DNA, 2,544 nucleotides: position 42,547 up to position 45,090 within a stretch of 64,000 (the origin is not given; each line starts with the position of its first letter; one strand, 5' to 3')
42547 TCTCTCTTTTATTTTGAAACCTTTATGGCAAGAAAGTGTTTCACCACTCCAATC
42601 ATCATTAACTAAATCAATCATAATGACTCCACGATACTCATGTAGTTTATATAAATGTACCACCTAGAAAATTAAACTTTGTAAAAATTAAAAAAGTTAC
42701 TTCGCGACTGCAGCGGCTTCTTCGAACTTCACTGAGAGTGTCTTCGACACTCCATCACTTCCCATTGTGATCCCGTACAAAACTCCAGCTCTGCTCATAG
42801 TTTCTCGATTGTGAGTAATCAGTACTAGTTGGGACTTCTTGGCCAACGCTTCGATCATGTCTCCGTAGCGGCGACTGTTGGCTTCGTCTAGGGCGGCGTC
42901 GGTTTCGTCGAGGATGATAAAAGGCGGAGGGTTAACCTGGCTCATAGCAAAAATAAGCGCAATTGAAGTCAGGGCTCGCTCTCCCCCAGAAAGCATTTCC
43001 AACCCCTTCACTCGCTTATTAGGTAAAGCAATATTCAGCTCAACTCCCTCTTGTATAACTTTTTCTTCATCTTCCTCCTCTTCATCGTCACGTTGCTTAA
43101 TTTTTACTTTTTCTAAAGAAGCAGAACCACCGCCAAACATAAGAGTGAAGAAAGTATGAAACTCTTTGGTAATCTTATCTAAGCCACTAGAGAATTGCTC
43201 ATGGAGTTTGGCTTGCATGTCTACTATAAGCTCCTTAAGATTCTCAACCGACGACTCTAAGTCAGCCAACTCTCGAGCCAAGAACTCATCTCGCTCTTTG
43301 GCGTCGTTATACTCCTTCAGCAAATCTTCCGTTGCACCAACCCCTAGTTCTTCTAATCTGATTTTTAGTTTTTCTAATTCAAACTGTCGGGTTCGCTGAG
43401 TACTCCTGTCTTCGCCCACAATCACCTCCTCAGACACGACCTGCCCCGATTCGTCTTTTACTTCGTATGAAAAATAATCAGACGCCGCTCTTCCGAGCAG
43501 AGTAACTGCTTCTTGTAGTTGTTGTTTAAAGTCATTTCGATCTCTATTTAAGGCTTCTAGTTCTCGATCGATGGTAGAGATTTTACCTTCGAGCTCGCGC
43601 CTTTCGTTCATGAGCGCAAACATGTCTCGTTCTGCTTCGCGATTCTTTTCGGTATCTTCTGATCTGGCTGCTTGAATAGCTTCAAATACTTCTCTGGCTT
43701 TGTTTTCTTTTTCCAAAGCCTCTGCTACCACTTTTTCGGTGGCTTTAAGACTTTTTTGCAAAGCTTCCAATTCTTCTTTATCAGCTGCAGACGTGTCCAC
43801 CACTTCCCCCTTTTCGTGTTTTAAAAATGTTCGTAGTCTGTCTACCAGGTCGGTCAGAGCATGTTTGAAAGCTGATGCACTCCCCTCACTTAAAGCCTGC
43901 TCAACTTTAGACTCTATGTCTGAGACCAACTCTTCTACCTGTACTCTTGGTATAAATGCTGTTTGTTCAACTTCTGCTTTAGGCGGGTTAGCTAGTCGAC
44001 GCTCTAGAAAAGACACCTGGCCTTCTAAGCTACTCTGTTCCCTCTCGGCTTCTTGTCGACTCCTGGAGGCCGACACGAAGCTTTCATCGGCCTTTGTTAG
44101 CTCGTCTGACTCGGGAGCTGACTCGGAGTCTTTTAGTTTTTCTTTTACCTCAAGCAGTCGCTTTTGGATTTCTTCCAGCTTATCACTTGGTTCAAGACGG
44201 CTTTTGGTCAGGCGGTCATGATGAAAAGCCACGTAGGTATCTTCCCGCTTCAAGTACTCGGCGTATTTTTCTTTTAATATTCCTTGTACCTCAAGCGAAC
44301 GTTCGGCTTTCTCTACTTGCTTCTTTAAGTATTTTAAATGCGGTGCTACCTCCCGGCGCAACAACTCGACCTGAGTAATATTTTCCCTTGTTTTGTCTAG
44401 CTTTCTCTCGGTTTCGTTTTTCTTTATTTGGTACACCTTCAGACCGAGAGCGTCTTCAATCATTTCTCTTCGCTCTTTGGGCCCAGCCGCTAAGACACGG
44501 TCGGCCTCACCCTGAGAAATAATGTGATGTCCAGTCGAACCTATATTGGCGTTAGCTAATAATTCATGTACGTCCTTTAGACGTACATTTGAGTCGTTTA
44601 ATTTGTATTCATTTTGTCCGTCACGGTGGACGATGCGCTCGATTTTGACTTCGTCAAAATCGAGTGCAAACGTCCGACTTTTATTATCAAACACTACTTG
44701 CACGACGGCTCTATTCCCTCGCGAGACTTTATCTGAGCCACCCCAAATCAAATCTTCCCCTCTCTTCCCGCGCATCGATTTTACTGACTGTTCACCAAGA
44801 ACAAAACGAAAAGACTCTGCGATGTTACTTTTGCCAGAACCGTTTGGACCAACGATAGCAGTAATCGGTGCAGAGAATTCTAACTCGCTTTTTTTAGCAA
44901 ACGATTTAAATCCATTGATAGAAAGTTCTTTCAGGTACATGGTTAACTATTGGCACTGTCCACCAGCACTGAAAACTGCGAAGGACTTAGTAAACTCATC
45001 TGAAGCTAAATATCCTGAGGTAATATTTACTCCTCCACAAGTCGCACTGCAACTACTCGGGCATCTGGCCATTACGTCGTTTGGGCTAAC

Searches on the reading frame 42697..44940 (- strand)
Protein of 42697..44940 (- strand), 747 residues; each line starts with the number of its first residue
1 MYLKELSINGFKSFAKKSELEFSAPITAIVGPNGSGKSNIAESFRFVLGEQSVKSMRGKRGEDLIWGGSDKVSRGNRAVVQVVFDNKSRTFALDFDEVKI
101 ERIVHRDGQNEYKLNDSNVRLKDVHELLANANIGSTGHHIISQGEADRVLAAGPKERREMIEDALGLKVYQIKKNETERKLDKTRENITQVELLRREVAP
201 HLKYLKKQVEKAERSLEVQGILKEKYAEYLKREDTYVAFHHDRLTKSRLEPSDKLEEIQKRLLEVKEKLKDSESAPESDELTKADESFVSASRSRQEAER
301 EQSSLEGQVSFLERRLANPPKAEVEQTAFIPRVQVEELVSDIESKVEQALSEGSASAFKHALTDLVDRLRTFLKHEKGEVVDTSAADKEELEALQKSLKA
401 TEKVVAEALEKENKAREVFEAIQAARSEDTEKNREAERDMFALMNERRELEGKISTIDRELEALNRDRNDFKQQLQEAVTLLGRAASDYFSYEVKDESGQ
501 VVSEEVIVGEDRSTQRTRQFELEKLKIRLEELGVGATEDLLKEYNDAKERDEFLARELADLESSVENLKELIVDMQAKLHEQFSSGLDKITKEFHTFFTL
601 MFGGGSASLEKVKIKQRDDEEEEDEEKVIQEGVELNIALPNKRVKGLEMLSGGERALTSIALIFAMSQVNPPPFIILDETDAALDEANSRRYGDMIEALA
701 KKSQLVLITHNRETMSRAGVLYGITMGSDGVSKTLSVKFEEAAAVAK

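Call 26: search_protein_families(library=pfam, proteins=[window:42697-44940:-])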
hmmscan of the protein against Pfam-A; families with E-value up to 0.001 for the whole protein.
window:42697-44940:- (747 aa): 5 families
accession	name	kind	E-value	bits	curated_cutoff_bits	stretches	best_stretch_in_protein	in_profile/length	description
PF02463.25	SMC_N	-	7e-66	222.2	40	1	2-732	1-219/220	RecF/RecN/SMC N terminal domain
PF13476.12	AAA_23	-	5e-17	63.6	27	1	5-269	1-200/201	AAA domain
PF13175.12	AAA_15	-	1.3e-10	41.9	32.1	1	1-448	1-292/374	AAA ATPase domain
PF13304.12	AAA_21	-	1.3e-08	35.8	27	1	26-50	1-25/304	AAA domain, putative AbiEii toxin, Type IV TA system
PF00005.33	ABC_tran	-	2e-05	25.6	25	0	26-149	13-117/137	ABC transporter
